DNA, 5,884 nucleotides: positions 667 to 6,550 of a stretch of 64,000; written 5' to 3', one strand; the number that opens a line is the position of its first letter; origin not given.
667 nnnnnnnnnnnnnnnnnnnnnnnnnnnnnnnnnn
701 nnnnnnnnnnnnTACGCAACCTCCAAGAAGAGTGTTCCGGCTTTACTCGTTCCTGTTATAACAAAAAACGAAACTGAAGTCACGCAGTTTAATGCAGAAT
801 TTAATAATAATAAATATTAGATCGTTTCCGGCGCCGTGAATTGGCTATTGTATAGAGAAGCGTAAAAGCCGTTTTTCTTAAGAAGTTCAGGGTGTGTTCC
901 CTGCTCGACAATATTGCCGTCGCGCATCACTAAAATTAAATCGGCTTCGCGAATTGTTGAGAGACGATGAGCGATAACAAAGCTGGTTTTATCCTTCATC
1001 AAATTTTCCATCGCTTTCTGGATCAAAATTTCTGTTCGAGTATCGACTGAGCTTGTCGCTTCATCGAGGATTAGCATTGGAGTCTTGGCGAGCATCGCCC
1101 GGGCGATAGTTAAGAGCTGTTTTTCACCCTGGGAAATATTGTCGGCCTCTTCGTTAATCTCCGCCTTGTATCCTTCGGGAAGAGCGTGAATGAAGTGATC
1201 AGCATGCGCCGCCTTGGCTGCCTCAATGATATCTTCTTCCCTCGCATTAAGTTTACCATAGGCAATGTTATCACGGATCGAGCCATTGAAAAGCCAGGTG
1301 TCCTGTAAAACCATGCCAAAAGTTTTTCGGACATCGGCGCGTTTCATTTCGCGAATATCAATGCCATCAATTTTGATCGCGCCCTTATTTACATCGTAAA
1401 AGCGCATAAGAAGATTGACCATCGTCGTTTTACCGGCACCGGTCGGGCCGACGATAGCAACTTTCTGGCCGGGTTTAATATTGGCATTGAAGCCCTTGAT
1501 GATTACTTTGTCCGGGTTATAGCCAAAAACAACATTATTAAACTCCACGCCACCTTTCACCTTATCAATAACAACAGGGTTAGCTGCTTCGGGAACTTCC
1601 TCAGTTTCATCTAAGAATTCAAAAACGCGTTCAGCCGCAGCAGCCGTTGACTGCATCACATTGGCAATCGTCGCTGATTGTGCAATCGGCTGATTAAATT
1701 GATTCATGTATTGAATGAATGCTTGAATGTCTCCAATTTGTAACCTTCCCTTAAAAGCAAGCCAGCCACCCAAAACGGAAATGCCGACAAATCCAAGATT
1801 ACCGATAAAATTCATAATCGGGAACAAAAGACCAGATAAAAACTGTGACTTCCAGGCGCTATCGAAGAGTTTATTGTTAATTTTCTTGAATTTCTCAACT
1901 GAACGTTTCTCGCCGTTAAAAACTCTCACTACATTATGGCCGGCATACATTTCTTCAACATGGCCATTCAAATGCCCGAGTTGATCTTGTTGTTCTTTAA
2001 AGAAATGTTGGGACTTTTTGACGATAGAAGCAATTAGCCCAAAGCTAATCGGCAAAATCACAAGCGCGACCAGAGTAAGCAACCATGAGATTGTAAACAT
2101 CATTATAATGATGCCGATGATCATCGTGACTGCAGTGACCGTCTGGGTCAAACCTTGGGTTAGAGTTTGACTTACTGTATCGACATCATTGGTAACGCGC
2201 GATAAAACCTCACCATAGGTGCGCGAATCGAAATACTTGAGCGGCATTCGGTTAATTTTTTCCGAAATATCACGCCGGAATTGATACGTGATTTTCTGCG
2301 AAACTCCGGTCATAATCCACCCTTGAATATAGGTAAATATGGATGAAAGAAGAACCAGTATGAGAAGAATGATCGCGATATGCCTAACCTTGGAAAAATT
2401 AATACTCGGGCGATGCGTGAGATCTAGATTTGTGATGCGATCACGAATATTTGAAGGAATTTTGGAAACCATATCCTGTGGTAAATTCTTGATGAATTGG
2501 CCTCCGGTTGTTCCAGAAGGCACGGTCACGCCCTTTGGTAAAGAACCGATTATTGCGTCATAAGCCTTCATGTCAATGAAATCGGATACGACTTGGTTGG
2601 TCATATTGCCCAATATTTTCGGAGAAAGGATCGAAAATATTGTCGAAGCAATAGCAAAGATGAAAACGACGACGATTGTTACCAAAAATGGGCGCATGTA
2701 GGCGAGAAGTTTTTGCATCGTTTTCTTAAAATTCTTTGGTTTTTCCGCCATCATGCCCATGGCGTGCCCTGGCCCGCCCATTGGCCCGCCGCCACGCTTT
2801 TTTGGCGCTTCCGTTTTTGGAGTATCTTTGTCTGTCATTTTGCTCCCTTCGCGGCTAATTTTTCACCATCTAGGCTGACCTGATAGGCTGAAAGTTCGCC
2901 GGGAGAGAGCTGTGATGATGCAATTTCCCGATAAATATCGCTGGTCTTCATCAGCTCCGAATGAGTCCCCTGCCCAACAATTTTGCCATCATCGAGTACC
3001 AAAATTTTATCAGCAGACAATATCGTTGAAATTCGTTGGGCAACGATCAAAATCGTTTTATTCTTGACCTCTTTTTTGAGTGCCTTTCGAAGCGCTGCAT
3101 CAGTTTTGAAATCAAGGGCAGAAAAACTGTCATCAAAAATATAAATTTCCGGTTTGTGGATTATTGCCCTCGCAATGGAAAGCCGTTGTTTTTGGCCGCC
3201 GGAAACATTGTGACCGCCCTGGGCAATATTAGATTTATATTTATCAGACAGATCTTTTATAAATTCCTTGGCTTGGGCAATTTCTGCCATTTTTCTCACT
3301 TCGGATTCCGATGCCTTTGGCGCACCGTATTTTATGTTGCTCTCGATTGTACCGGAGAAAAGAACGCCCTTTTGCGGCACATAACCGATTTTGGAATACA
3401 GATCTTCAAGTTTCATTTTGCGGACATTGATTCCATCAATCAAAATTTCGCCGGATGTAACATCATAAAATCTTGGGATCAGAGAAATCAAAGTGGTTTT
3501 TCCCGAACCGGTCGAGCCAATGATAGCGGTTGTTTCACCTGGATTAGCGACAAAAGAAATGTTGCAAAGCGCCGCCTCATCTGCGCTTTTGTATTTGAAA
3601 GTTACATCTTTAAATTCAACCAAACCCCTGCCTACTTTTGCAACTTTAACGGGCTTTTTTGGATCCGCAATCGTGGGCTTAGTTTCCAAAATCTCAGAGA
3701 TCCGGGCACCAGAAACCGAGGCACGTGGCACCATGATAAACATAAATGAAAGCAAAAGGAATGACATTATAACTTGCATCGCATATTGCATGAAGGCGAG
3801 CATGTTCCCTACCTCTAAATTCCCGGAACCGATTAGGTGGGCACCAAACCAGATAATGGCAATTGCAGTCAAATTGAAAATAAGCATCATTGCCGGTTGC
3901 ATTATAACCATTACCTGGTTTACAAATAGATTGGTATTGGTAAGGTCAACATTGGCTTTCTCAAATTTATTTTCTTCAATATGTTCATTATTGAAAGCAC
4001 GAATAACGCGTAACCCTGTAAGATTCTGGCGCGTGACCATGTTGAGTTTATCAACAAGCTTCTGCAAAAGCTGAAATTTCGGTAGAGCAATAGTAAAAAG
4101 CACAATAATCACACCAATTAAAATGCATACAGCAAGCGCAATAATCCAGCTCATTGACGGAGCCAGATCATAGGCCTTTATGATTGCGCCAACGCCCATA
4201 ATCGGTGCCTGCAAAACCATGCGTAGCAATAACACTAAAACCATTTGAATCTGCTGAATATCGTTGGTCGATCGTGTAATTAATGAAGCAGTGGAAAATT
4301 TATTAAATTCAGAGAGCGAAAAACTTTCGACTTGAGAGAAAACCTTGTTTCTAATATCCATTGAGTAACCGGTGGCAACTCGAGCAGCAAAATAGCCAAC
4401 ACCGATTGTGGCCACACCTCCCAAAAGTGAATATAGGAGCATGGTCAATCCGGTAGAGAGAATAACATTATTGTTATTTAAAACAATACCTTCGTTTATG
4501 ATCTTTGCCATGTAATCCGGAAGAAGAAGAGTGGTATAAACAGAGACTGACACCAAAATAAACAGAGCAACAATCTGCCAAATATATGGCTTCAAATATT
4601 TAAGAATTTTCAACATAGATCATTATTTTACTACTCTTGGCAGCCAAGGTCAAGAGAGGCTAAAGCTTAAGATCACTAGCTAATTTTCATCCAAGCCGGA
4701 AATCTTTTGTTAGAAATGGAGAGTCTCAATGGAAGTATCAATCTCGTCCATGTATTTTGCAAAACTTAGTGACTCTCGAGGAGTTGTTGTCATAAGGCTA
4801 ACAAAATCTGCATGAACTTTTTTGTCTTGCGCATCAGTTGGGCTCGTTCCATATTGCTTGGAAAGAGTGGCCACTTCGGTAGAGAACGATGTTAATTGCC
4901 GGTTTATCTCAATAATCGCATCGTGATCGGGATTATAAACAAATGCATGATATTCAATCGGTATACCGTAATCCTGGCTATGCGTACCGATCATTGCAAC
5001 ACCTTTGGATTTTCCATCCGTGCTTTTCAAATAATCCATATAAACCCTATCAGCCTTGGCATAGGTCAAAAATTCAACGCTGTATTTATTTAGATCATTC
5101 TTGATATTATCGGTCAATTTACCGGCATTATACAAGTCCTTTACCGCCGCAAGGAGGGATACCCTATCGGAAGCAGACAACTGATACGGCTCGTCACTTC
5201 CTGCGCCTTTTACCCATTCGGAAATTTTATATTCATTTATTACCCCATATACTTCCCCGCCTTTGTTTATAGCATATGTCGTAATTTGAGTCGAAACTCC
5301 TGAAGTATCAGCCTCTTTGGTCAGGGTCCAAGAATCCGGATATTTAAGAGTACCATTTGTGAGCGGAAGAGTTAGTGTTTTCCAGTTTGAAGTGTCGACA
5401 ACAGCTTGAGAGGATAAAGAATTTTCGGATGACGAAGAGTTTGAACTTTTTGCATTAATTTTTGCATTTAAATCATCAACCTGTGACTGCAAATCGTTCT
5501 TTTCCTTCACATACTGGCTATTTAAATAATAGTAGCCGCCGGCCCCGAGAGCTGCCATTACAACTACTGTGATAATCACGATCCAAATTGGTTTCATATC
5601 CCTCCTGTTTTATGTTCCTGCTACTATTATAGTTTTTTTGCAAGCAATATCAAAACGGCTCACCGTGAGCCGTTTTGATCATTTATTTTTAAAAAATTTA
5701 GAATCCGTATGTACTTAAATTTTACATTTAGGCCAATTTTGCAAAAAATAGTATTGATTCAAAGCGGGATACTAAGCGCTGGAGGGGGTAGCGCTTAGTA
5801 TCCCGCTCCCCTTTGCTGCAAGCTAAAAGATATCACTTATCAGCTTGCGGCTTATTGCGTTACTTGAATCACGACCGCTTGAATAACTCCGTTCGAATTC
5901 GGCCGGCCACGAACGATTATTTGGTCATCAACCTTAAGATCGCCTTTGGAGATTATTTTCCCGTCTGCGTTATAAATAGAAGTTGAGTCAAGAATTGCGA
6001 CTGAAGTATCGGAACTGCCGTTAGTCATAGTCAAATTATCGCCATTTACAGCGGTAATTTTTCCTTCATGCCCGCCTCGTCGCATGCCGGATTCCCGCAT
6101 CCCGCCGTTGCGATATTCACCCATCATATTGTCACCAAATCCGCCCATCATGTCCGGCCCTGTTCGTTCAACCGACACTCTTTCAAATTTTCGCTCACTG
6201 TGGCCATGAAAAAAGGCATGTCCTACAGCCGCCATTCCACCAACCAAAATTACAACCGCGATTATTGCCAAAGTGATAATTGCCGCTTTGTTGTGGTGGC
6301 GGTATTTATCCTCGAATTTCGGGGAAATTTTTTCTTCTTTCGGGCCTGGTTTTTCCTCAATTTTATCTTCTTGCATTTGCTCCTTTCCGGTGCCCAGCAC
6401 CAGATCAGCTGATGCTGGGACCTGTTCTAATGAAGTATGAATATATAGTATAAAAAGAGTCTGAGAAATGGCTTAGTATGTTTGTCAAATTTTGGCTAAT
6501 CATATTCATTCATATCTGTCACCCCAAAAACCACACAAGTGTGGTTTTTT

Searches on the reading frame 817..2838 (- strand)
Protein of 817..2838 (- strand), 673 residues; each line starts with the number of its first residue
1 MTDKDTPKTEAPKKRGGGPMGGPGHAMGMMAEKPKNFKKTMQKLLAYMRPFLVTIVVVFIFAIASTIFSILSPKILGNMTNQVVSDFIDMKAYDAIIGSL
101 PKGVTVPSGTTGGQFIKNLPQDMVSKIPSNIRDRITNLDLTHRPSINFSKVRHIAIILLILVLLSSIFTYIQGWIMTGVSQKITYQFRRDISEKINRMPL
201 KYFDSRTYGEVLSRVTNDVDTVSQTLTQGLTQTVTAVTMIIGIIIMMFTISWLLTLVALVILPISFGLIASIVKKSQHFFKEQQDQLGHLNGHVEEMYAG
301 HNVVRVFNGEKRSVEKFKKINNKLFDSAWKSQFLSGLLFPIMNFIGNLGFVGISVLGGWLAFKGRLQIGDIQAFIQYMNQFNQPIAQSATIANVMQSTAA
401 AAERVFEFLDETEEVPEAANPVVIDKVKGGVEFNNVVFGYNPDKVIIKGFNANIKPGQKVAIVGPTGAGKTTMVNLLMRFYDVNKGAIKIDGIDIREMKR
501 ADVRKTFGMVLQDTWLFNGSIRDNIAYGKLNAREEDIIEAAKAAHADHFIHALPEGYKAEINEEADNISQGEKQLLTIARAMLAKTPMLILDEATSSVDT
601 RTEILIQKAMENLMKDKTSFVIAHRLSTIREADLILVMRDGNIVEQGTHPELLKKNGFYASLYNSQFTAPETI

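Call 63: find_encoding_contigs(protein=window:817-2838:-, flank=10000, max_places=1)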
Protein window:817-2838:- (673 aa): 4 contigs read that carry it; 1 place shown.
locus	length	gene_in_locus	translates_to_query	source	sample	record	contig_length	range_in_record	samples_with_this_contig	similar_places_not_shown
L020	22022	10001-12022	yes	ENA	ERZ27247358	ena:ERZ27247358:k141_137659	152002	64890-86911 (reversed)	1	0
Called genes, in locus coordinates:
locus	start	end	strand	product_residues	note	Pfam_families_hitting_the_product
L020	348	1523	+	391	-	PF00155:Aminotran_1_2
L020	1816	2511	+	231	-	PF09360:zf-CDGSH, PF06902:Fer4_19 (weak), PF09360:zf-CDGSH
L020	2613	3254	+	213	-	PF01551:Peptidase_M23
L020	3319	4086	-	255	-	PF02811:PHP (weak), PF13263:PHP_C (weak)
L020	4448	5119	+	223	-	PF00072:Response_reg, PF00486:Trans_reg_C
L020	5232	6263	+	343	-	PF00512:HisKA, PF02518:HATPase_c, PF13589:HATPase_c_3 (weak)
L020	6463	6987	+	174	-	PF18914:DUF5666 (weak)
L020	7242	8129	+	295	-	-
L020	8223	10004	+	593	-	PF00664:ABC_membrane, PF00005:ABC_tran, PF02463:SMC_N (faint)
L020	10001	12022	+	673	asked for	PF00664:ABC_membrane, PF00005:ABC_tran, PF02463:SMC_N (faint)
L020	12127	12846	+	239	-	-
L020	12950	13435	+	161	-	PF03703:bPH_2 (weak)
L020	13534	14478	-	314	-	PF17853:GGDEF_2, PF13556:HTH_30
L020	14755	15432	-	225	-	PF00072:Response_reg, PF00486:Trans_reg_C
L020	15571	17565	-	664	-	PF17159:MASE3, PF00989:PAS, PF08448:PAS_4 (weak), PF13426:PAS_9, PF00512:HisKA, PF02518:HATPase_c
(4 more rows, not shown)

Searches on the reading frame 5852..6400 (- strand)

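Call 88: search_protein_families(library=pfam, proteins=[window:5852-6400:-], max_evalue=0.01)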
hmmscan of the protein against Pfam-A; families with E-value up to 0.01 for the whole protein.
window:5852-6400:- (182 aa): 2 families
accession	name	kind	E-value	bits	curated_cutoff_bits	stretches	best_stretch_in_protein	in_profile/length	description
PF18914.6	DUF5666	-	4e-07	30.7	27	1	112-178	1-59/60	Domain of unknown function (DUF5666)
PF09716.15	ETRAMP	-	0.0053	17.2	29.1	1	23-61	38-75/81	Malarial early transcribed membrane protein (ETRAMP)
